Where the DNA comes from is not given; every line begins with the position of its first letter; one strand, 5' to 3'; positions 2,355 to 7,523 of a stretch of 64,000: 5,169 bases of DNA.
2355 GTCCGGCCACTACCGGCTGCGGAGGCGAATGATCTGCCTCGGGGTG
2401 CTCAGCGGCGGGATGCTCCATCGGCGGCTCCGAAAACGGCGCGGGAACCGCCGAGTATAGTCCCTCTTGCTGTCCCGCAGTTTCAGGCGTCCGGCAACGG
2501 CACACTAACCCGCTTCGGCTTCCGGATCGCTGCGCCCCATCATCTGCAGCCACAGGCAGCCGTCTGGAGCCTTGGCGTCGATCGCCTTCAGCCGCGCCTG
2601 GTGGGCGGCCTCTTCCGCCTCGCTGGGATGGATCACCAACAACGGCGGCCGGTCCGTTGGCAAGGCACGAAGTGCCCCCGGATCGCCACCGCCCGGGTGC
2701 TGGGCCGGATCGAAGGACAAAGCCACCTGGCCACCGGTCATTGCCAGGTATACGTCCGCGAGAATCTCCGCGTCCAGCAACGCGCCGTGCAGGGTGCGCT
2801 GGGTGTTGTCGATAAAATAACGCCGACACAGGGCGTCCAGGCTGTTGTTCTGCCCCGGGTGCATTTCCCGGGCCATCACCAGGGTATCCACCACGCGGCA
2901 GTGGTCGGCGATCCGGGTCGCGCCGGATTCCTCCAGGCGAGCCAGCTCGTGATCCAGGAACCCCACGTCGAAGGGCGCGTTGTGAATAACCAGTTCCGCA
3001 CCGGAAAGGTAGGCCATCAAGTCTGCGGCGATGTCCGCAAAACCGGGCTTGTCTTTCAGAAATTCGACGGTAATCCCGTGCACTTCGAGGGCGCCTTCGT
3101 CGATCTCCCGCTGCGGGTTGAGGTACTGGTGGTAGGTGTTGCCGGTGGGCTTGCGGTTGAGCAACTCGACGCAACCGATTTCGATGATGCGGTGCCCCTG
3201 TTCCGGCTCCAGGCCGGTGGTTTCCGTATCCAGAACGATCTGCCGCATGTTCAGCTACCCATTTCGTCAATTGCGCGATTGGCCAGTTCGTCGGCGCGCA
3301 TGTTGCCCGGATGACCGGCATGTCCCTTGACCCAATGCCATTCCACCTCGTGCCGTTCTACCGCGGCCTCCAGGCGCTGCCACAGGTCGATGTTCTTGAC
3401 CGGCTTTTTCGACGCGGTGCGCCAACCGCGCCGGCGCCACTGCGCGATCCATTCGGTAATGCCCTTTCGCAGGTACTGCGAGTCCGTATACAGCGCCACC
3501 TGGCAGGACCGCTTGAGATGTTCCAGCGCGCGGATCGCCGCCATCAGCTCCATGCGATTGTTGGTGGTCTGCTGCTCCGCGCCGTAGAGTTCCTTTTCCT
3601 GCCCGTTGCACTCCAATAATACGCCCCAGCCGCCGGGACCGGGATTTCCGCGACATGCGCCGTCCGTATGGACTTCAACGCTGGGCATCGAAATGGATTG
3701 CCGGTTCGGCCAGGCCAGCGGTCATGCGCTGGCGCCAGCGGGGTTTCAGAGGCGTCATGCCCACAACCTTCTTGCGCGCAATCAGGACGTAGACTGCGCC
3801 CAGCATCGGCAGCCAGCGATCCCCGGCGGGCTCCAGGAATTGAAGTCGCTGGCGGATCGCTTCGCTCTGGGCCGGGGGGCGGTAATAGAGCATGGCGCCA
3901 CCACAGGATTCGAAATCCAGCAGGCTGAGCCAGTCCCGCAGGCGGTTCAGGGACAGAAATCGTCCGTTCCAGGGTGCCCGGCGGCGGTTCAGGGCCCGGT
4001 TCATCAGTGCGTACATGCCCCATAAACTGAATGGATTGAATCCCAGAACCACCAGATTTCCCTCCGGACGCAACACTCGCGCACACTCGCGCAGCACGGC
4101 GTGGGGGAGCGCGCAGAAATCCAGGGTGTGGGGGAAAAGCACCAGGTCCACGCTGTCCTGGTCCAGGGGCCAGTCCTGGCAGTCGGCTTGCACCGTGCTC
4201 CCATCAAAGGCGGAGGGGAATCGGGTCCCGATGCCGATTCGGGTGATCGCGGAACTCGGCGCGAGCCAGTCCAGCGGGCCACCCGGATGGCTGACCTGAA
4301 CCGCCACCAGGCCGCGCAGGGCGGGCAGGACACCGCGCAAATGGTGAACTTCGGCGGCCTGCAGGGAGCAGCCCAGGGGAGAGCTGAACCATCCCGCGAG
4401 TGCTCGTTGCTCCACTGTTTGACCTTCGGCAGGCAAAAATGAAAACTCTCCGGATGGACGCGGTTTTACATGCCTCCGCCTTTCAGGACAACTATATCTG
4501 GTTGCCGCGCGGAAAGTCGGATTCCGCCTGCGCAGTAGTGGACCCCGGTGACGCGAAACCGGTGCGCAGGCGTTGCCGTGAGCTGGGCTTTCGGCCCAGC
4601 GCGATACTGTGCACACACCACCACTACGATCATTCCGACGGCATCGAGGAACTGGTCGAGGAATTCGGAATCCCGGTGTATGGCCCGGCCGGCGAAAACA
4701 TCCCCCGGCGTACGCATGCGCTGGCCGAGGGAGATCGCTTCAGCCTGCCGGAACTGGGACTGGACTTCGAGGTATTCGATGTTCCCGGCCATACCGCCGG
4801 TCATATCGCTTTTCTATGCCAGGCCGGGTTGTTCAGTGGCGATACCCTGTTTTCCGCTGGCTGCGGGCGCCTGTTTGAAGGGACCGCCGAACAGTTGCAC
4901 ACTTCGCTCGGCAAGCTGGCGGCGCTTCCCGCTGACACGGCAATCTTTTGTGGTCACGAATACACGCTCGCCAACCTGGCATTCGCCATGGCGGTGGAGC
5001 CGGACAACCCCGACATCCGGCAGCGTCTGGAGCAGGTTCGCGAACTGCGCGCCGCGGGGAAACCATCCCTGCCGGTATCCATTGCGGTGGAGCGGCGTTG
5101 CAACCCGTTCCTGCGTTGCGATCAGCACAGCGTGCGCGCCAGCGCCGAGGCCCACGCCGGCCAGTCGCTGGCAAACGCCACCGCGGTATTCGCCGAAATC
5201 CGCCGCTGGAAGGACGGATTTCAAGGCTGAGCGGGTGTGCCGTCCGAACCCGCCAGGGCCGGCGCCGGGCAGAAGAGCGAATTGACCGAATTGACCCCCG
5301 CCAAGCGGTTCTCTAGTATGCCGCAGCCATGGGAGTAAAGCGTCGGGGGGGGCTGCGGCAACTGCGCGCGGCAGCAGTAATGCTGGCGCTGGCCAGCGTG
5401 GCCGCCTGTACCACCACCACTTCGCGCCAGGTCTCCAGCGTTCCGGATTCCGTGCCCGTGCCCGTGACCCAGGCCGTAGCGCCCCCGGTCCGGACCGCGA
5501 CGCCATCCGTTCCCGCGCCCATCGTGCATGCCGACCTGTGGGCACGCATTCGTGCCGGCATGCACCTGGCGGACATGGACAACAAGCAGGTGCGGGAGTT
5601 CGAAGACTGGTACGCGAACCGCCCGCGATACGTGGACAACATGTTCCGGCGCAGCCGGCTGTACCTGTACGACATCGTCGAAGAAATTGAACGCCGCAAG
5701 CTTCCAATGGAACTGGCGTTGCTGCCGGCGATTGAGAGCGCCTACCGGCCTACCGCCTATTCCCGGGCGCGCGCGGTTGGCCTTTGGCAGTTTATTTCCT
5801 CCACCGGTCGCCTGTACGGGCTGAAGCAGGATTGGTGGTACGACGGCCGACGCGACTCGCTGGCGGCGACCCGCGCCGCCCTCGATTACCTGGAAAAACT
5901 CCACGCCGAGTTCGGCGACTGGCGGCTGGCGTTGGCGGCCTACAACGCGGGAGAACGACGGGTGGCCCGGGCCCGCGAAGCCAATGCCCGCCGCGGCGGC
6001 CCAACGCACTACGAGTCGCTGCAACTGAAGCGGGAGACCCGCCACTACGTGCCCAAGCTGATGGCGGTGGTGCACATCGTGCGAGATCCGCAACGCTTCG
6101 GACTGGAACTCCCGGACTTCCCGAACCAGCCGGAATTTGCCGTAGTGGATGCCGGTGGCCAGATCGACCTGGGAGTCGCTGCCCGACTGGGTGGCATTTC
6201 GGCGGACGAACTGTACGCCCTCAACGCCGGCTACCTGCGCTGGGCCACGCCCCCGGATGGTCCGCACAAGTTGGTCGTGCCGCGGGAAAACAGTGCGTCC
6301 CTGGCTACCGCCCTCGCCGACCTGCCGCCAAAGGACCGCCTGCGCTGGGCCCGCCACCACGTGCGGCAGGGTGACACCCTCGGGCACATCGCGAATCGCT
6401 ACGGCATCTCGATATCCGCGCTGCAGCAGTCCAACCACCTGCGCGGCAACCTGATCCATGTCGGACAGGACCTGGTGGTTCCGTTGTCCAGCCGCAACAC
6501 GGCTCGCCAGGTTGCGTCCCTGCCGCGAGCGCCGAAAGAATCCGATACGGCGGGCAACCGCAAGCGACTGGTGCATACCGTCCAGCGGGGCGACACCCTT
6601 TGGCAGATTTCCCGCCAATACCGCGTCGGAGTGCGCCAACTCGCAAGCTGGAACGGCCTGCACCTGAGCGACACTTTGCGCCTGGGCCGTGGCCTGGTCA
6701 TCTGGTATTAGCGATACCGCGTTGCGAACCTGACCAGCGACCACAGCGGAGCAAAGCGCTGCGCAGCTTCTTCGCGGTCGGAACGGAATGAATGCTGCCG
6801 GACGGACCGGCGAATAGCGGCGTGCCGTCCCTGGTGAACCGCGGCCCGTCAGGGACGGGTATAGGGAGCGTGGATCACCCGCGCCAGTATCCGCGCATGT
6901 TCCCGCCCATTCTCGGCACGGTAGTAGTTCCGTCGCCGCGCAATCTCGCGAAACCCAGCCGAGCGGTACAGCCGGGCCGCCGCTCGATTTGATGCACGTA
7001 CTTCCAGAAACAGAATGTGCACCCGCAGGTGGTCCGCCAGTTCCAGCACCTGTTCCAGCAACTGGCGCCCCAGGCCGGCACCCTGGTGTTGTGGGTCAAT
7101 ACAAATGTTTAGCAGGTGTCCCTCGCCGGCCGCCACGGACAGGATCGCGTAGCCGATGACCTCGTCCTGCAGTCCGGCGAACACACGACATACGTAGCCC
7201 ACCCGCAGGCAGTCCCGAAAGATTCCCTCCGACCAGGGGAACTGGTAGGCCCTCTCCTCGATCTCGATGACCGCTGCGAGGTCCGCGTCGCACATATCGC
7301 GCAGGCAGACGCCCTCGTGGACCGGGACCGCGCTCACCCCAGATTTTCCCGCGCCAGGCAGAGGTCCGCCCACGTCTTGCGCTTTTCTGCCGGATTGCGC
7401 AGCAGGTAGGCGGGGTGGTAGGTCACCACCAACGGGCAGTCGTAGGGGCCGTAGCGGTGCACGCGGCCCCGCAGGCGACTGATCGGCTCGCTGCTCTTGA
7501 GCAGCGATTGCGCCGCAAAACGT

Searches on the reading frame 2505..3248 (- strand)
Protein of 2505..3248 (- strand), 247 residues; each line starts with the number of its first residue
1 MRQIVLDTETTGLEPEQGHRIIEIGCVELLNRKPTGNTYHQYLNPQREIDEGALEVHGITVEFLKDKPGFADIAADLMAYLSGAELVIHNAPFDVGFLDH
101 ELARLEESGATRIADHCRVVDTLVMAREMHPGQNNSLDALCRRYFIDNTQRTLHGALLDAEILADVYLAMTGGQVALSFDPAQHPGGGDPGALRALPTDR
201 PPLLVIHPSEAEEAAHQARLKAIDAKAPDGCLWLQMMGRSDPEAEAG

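Call 44: search_protein_families(library=pfam, proteins=[window:2505-3248:-], max_evalue=0.001)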
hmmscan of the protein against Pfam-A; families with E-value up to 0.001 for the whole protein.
window:2505-3248:- (247 aa): 2 families
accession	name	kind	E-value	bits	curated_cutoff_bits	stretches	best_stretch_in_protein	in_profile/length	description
PF00929.31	RNase_T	-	7.2e-37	127.9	24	1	4-167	1-164/164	Exonuclease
PF13482.12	RNase_H_2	-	2.3e-05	24.8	22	1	6-155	3-124/165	RNase_H superfamily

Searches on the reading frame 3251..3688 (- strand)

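Call 44: search_protein_families(library=pfam, proteins=[window:3251-3688:-], max_evalue=0.001)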
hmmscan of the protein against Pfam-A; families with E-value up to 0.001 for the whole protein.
window:3251-3688:- (145 aa): 1 family
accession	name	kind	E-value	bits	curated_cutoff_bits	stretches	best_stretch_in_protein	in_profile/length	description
PF00075.30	RNase_H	-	2.4e-51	174.1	25.8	1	3-140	3-140/141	RNase H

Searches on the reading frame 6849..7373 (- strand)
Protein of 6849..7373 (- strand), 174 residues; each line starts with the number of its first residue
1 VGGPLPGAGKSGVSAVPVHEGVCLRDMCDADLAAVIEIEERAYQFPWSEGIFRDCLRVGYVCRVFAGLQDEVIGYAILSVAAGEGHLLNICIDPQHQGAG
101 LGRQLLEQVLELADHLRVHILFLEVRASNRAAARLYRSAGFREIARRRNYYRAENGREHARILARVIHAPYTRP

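Call 42: search_protein_families(library=pfam, proteins=[window:6849-7373:-], max_evalue=0.001)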
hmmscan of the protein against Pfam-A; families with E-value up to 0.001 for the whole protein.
window:6849-7373:- (174 aa): 6 families
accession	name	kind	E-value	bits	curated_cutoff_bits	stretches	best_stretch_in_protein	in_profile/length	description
PF00583.31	Acetyltransf_1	-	3.8e-18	66.3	20.7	1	34-141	3-116/116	Acetyltransferase (GNAT) family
PF13508.13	Acetyltransf_7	-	2.3e-14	53.9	27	1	65-143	6-84/84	Acetyltransferase (GNAT) domain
PF13673.13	Acetyltransf_10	-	1.5e-12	48.1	23.6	1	65-147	35-113/128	Acetyltransferase (GNAT) domain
PF08445.16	FR47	-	6.7e-10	39.3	22.1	1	84-146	21-82/86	FR47-like protein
PF13302.13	Acetyltransf_3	-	7.9e-09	36.8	25.4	1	23-142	3-138/138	Acetyltransferase (GNAT) domain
PF13420.13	Acetyltransf_4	-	0.0003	21.3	24.3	1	66-155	56-148/155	Acetyltransferase (GNAT) domain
